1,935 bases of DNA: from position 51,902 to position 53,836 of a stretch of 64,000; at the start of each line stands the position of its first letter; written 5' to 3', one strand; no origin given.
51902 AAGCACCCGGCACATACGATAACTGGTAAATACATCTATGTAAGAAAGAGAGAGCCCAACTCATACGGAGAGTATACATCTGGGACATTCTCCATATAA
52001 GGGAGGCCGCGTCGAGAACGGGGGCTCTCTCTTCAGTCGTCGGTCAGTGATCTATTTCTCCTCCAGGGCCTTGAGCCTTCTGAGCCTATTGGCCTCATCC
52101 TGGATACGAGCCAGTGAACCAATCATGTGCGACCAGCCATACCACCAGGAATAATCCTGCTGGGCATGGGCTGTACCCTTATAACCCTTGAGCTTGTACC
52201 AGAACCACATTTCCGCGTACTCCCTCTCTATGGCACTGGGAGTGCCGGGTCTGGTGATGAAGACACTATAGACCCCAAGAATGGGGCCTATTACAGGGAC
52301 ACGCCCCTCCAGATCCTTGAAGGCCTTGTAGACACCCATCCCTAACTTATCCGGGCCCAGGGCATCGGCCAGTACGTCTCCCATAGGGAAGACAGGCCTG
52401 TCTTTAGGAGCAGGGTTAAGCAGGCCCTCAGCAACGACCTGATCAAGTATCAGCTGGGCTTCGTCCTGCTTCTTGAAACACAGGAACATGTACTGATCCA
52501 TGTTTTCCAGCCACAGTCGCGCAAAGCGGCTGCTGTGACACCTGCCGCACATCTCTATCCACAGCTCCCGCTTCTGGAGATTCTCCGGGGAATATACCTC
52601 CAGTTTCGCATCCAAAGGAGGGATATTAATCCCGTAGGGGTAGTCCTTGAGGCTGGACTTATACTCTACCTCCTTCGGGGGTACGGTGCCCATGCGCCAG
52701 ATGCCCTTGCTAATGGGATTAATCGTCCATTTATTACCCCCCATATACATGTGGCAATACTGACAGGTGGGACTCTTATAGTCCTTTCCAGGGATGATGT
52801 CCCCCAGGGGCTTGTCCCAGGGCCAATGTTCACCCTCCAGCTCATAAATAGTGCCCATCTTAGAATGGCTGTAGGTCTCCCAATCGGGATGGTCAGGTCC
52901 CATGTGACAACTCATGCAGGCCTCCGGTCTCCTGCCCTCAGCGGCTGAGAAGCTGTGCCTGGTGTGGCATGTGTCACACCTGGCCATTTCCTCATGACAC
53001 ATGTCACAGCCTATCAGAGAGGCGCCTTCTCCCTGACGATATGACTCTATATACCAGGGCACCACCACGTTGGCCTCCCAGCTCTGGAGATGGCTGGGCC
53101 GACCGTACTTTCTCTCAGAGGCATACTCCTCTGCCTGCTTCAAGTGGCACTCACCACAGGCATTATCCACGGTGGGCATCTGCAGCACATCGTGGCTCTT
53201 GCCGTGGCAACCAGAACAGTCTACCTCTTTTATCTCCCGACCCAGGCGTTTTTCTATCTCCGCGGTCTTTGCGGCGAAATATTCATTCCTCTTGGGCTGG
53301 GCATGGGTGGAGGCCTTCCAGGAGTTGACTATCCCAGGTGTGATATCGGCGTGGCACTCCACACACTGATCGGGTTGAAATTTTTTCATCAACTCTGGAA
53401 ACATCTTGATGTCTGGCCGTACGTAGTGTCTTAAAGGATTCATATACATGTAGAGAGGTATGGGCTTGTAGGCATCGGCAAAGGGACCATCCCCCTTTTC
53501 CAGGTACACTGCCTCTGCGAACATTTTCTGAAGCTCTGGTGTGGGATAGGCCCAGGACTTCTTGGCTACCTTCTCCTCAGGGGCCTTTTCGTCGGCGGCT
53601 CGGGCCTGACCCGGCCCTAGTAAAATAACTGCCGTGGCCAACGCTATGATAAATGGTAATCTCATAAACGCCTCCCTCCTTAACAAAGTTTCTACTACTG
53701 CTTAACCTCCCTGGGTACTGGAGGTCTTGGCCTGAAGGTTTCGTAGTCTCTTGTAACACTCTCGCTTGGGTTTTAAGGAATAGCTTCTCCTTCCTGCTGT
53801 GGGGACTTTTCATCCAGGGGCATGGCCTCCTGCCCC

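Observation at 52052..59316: Six-gene composite Rieske/cytochrome b operon wired to a cytoplasmic NAD(P) oxidoreductase and a periplasmic-side hexaheme plus HAO-like octaheme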

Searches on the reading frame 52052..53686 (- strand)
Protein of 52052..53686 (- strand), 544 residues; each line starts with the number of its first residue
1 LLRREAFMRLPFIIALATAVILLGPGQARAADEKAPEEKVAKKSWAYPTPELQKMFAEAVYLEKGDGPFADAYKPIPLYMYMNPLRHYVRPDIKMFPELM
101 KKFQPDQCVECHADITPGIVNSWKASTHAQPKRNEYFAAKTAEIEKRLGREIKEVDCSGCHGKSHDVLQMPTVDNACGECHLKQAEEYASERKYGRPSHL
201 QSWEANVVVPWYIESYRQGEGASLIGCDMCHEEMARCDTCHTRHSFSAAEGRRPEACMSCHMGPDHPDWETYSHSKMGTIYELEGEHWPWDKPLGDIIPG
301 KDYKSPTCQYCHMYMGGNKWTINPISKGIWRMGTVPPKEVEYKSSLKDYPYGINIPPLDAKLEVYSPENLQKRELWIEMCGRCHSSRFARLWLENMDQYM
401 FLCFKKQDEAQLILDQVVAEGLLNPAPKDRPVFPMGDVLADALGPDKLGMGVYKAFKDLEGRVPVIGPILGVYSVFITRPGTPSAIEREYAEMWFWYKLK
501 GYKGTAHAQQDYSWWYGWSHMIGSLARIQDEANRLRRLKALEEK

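Call 3: search_protein_families(library=pfam, proteins=[window:52052-53686:-], max_evalue=0.01)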
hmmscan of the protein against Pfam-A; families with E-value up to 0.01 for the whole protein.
window:52052-53686:- (544 aa): 4 families
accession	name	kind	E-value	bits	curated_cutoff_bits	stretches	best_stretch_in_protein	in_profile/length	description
PF13447.11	Multi-haem_cyto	-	8.6e-56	189.6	21.9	2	154-332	2-192/269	Seven times multi-haem cytochrome CxxCH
PF14522.11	Cytochrome_C7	-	3.8e-07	30.3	24.8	1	106-181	14-66/67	Cytochrome c7 and related cytochrome c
PF14537.11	Cytochrom_c3_2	-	5.8e-05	23.9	25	0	153-203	5-46/79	Cytochrome c3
PF09699.15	Paired_CXXCH_1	-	0.0019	18.3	20.6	0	97-114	21-38/41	Doubled CXXCH motif (Paired_CXXCH_1)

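Call 5: find_homologous_proteins(query=window:52052-53686:-)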
Query window:52052-53686:- (544 aa): 255 proteins with E <= 0.001 among 4698 candidates; the best 120 are listed.
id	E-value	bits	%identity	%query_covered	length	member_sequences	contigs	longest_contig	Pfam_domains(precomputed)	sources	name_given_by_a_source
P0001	0.0e+0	1298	100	99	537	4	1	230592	PF13447.12,PF14522.12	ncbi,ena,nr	ncbi:MAG: hydroxylamine oxidoreductase [Candidatus Brocadiales bacterium]|nr:hydroxylamine oxidoredu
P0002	0.0e+0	1057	80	98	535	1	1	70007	PF14537.12,PF13447.12,PF14522.12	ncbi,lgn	ncbi:MAG: multiheme c-type cytochrome [Candidatus Brocadiales bacterium]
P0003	3.1e-292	989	74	99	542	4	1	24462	PF13447.12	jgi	jgi:hypothetical protein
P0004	6.1e-289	978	74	99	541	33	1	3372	PF13447.12,PF14522.12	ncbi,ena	-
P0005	1.3e-218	745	59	92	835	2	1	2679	PF07731.21,PF13447.12,PF07732.22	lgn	-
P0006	2.5e-218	745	58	92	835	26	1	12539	PF07731.21,PF13447.12,PF07732.22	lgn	-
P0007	3.3e-218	744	58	92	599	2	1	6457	PF07731.21,PF13447.12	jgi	jgi:hypothetical protein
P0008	1.8e-217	742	58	92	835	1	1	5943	PF07731.21,PF13447.12,PF07732.22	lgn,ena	-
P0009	3.6e-215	734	55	98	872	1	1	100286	PF07731.21,PF09699.16,PF13447.12,PF07732.22,PF22113.2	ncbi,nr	ncbi:MAG: hypothetical protein E3K32_05120 [wastewater metagenome]|nr:hypothetical protein [Candidat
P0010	6.6e-215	733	57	92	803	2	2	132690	PF09699.16,PF13447.12,PF07732.22,PF14522.12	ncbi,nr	ncbi:MAG: hypothetical protein D8M57_10025 [Candidatus Scalindua sp. AMX11]|nr:MAG: hypothetical pro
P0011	2.1e-214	732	55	95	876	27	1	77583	PF07731.21,PF13447.12,PF07732.22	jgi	jgi:hypothetical protein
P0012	3.1e-214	731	55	95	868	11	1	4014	PF07731.21,PF13447.12,PF07732.22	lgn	-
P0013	4.6e-214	730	57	92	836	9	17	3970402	PF07731.21,PF13447.12,PF07732.22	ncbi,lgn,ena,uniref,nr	ncbi:MAG: hypothetical protein DWB56_06335 [Candidatus Jettenia sp.]|uniref:Hydroxylamine oxidoreduc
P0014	9.6e-213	726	54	97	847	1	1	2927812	PF13447.12,PF07732.22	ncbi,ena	-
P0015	7.6e-211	720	56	93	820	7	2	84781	PF07731.21,PF13447.12,PF07732.22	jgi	jgi:hypothetical protein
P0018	3.0e-210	718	57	92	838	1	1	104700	PF07731.21,PF13447.12,PF07732.22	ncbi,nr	ncbi:MAG: multicopper oxidase domain-containing protein [Candidatus Kuenenia sp.]|nr:multicopper oxi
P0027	5.9e-205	700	56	98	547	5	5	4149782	PF13447.12,PF22113.2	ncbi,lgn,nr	ncbi:MAG: hydroxylamine oxidoreductase [Candidatus Scalindua sp.]|nr:hydroxylamine oxidoreductase [C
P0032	9.8e-200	683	53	97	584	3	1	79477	PF13447.12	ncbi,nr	ncbi:MAG: hydroxylamine oxidoreductase [Candidatus Kuenenia sp.]|nr:hydroxylamine oxidoreductase [Ca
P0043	3.6e-184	632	51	98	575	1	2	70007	PF13447.12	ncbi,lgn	ncbi:MAG: multiheme c-type cytochrome [Candidatus Brocadiales bacterium]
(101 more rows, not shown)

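Call 6: search_solved_structures(query=window:52052-53686:-, show_alignments=3)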
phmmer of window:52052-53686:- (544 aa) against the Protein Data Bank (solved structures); distinct sequences matched with E-value up to 0.001: 8.
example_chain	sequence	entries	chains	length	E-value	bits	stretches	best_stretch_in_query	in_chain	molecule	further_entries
6h5l_A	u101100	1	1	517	4.6e-175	586.8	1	49-543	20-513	Similar to hydroxylamine oxidoreductase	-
1fgj_A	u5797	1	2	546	3.6e-53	184.3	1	64-434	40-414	HYDROXYLAMINE OXIDOREDUCTASE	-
4fas_A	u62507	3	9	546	4.7e-53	183.9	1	64-434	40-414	Hydroxylamine oxidoreductase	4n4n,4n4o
6m0p_A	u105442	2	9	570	6.2e-53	183.5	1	64-541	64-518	Aerobic hydroxylamine oxidoreductase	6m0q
6t5e_A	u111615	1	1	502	4.5e-48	167.5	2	64-318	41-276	Hydroxylamine oxidoreductase-like protein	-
4n4j_A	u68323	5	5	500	1e-47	166.3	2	56-317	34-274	hydroxylamine oxidoreductase | Similar to hydroxylamine oxidoreductase hao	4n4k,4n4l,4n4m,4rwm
6hif_G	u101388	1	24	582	7.5e-41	143.6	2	67-316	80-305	Hydrazine dehydrogenase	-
4qo5_A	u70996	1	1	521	1.3e-14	56.9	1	233-321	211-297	Hypothetical multiheme protein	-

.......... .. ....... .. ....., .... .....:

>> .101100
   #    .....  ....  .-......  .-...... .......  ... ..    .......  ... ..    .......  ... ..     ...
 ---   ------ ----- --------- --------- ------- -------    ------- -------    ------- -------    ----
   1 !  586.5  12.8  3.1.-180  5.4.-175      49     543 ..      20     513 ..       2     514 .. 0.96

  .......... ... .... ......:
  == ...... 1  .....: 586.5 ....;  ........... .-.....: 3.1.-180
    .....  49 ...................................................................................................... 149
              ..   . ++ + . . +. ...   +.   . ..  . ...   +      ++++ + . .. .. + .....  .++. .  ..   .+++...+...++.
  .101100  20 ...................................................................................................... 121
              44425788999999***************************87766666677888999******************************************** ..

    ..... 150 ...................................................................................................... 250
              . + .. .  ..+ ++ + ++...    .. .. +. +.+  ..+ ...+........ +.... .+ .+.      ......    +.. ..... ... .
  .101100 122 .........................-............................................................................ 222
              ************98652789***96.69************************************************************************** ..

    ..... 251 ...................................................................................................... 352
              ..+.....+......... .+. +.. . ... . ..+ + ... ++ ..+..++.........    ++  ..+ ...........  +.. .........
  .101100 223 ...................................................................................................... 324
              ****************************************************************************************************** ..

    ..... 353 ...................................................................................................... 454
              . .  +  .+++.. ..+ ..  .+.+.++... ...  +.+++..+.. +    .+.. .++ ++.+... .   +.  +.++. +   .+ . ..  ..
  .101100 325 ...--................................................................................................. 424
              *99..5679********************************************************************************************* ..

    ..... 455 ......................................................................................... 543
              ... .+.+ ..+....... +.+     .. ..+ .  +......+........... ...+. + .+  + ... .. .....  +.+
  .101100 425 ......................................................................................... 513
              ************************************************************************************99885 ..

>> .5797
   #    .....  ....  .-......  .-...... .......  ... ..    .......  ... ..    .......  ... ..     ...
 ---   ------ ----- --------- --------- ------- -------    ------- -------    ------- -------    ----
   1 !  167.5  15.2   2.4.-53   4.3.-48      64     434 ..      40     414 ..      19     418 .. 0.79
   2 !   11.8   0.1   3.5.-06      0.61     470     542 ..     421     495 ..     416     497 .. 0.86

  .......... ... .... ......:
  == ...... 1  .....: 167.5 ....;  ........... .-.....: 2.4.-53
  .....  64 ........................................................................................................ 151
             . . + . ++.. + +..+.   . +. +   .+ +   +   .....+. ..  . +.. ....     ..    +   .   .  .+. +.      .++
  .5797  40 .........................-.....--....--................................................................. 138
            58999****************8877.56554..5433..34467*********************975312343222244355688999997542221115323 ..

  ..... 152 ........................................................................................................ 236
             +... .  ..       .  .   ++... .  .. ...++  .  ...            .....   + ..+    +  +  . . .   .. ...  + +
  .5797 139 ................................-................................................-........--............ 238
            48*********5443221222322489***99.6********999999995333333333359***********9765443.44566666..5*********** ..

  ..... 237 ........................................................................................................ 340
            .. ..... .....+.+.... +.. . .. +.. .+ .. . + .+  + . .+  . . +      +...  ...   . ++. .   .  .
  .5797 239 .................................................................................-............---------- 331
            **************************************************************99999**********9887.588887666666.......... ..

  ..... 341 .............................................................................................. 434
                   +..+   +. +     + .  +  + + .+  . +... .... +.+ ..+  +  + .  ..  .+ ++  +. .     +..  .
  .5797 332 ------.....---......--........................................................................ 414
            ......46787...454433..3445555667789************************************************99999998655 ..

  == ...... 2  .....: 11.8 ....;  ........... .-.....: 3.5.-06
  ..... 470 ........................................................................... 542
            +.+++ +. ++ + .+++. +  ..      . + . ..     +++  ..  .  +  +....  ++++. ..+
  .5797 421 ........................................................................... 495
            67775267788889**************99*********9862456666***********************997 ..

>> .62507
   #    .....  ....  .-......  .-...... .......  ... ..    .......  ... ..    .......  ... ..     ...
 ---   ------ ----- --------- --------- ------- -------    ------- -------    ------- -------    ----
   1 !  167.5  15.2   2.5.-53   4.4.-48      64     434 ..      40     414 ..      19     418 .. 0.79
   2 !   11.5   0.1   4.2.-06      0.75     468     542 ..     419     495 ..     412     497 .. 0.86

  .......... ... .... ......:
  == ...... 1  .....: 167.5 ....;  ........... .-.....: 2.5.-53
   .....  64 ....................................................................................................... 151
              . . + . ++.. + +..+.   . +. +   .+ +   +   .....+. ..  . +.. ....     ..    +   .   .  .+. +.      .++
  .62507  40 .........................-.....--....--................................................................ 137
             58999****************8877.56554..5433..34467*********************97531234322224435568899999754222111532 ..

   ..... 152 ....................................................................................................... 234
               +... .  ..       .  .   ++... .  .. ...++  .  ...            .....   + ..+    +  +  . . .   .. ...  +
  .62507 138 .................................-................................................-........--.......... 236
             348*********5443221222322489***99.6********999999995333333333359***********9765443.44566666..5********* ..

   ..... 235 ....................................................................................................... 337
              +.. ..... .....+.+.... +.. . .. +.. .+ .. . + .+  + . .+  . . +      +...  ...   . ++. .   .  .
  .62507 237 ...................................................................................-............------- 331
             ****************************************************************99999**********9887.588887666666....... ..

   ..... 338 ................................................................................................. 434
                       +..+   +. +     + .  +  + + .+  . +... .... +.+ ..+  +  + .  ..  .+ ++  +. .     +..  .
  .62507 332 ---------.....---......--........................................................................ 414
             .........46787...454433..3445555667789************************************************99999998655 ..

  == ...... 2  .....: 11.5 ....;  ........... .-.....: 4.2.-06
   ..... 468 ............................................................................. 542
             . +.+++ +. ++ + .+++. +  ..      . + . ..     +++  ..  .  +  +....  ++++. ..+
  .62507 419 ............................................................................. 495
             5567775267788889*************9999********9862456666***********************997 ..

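Call 13: find_encoding_contigs(protein=P0001, flank=10000, max_places=3)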
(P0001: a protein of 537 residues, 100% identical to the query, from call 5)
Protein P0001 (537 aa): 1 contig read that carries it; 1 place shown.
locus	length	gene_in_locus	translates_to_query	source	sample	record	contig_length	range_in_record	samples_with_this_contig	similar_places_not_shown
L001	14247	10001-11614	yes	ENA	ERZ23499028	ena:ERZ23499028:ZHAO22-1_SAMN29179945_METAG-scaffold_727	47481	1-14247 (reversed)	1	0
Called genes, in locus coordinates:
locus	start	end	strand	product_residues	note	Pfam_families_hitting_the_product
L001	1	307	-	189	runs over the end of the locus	PF01613:Flavin_Reduct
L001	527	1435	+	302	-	-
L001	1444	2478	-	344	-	-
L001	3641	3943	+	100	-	PF01527:HTH_Tnp_1, PF13384:HTH_23 (weak), PF13518:HTH_28 (weak)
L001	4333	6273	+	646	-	PF13187:Fer4_9 (faint), PF13237:Fer4_10 (faint), PF14691:Fer4_20, PF07992:Pyr_redox_2, PF13450:NAD_binding_8 (weak), PF12838:Fer4_7, PF13534:Fer4_17, PF00037:Fer4, +5 more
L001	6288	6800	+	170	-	PF00355:Rieske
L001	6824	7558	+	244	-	PF00033:Cytochrome_B, PF13631:Cytochrom_B_N_2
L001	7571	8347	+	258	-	PF00032:Cytochrom_B_C (weak)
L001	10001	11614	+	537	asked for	PF14522:Cytochrome_C7 (faint), PF13447:Multi-haem_cyto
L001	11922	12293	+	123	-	-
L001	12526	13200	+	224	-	PF11845:Tll0287-like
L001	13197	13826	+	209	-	PF11845:Tll0287-like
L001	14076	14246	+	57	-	?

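Call 14: find_encoding_contigs(protein=P0018, flank=10000, max_places=2)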
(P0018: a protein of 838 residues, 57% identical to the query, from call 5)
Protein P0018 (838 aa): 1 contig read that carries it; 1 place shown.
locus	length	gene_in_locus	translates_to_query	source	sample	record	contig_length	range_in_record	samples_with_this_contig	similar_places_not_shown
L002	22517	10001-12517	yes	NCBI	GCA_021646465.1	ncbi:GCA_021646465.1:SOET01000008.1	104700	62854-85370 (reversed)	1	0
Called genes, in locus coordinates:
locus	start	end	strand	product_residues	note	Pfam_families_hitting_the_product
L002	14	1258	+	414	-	PF07994:NAD_binding_5, PF01658:Inos-1-P_synth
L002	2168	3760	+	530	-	PF04205:FMN_bind (weak), PF02424:ApbE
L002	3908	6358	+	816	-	PF04023:FeoA, PF00009:GTP_EFTU (weak), PF01926:MMR_HSR1, PF02421:FeoB_N, PF17910:FeoB_Cyto, PF07670:Gate, PF07664:FeoB_C, PF07670:Gate, +2 more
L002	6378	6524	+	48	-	-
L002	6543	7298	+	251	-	PF04023:FeoA, PF00990:GGDEF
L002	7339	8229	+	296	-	PF01545:Cation_efflux, PF16916:ZT_dimer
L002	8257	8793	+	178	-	PF08534:Redoxin, PF00578:AhpC-TSA, PF00085:Thioredoxin, PF13098:Thioredoxin_2, PF13905:Thioredoxin_8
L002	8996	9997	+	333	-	PF04454:Linocin_M18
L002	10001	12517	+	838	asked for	PF07732:Cu-oxidase_3, PF07731:Cu-oxidase_2 (weak), PF13447:Multi-haem_cyto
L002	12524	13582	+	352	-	PF03706:LPG_synthase_TM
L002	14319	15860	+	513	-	PF10114:PocR, PF00158:Sigma54_activat, PF14532:Sigma54_activ_2, PF07728:AAA_5 (faint), PF25601:AAA_lid_14, PF18024:HTH_50 (weak), PF02954:HTH_8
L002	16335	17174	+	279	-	PF01740:STAS (weak)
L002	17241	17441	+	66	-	PF02397:Bac_transf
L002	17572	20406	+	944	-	PF13727:CoA_binding_3, PF02254:TrkA_N (faint), PF01073:3Beta_HSD, PF01370:Epimerase, PF02719:Polysacc_synt_2, PF04321:RmlD_sub_bind, PF16363:GDP_Man_Dehyd, PF27840:ScmC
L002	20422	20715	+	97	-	PF05402:PqqD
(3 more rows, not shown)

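Call 15: find_encoding_contigs(protein=P0002, flank=10000, max_places=2)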
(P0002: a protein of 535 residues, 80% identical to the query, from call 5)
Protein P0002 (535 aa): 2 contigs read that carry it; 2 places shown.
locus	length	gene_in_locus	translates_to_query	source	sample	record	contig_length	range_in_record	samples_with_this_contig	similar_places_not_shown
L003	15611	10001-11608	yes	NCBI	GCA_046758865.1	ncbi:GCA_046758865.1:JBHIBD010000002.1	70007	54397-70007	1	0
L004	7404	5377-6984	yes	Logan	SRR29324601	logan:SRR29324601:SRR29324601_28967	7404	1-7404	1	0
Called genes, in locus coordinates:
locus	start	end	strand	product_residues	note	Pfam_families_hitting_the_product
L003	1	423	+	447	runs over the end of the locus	PF14522:Cytochrome_C7 (faint), PF14537:Cytochrom_c3_2 (faint), PF22113:Mtrc-MtrF_II-IV_dom (faint), PF13435:Cytochrome_C554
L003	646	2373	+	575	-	PF13447:Multi-haem_cyto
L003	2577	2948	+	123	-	-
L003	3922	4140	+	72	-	-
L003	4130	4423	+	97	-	PF00381:PTS-HPr (weak)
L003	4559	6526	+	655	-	PF13484:Fer4_16 (faint), PF14691:Fer4_20, PF07992:Pyr_redox_2, PF13450:NAD_binding_8 (weak), PF12838:Fer4_7, PF13187:Fer4_9 (weak), PF13534:Fer4_17 (weak), PF00037:Fer4 (weak), +6 more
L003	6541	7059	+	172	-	PF00355:Rieske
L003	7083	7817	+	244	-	PF00033:Cytochrome_B, PF13631:Cytochrom_B_N_2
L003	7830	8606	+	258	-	PF00032:Cytochrom_B_C (weak)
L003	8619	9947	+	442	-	PF14522:Cytochrome_C7 (faint), PF14537:Cytochrom_c3_2 (faint), PF22113:Mtrc-MtrF_II-IV_dom (faint), PF13435:Cytochrome_C554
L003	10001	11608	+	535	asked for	PF14522:Cytochrome_C7 (faint), PF14537:Cytochrom_c3_2 (faint), PF13447:Multi-haem_cyto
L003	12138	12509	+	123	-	-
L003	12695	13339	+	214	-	PF11845:Tll0287-like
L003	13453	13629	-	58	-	-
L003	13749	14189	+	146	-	PF00582:Usp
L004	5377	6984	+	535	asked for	PF14522:Cytochrome_C7 (faint), PF14537:Cytochrom_c3_2 (faint), PF13447:Multi-haem_cyto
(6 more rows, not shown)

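Call 17: find_encoding_contigs(protein=P0032, flank=10000, max_places=2)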
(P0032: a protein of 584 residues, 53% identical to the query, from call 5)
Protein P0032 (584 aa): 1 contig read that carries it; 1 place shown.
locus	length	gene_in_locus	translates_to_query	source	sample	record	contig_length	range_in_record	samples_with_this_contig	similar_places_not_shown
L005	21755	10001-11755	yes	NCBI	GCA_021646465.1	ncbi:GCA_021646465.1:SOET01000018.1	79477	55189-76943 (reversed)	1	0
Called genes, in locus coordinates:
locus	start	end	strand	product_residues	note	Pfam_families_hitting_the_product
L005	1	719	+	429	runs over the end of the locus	PF00278:Orn_DAP_Arg_deC, PF01168:Ala_racemase_N (faint), PF02784:Orn_Arg_deC_N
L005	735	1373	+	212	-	PF13241:NAD_binding_7, PF14824:Sirohm_synth_M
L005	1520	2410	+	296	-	PF03460:NIR_SIR_ferr, PF01077:NIR_SIR, PF12797:Fer4_2 (faint), PF13237:Fer4_10 (faint), PF12837:Fer4_6 (weak), PF12838:Fer4_7, PF13187:Fer4_9, PF00037:Fer4, +1 more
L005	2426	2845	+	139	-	PF13686:DrsE_2 (faint)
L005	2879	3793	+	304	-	PF00291:PALP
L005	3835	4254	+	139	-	PF01398:JAB (weak), PF14464:Prok-JAB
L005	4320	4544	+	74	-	PF01206:TusA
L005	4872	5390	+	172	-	PF00355:Rieske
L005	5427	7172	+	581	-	PF14691:Fer4_20, PF00890:FAD_binding_2 (weak), PF01266:DAO (weak), PF07992:Pyr_redox_2, PF13450:NAD_binding_8, PF13738:Pyr_redox_3, PF00070:Pyr_redox (weak), PF00037:Fer4 (weak), +5 more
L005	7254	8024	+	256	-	PF00033:Cytochrome_B, PF13631:Cytochrom_B_N_2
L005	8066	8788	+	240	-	-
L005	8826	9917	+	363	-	PF14522:Cytochrome_C7 (faint), PF14537:Cytochrom_c3_2 (faint), PF22113:Mtrc-MtrF_II-IV_dom (faint), PF13435:Cytochrome_C554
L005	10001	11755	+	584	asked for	PF13447:Multi-haem_cyto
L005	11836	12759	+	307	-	PF00491:Arginase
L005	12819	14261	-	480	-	PF13432:TPR_16 (faint), PF13414:TPR_11 (weak), PF00515:TPR_1 (weak), PF07719:TPR_2 (weak), PF03781:FGE-sulfatase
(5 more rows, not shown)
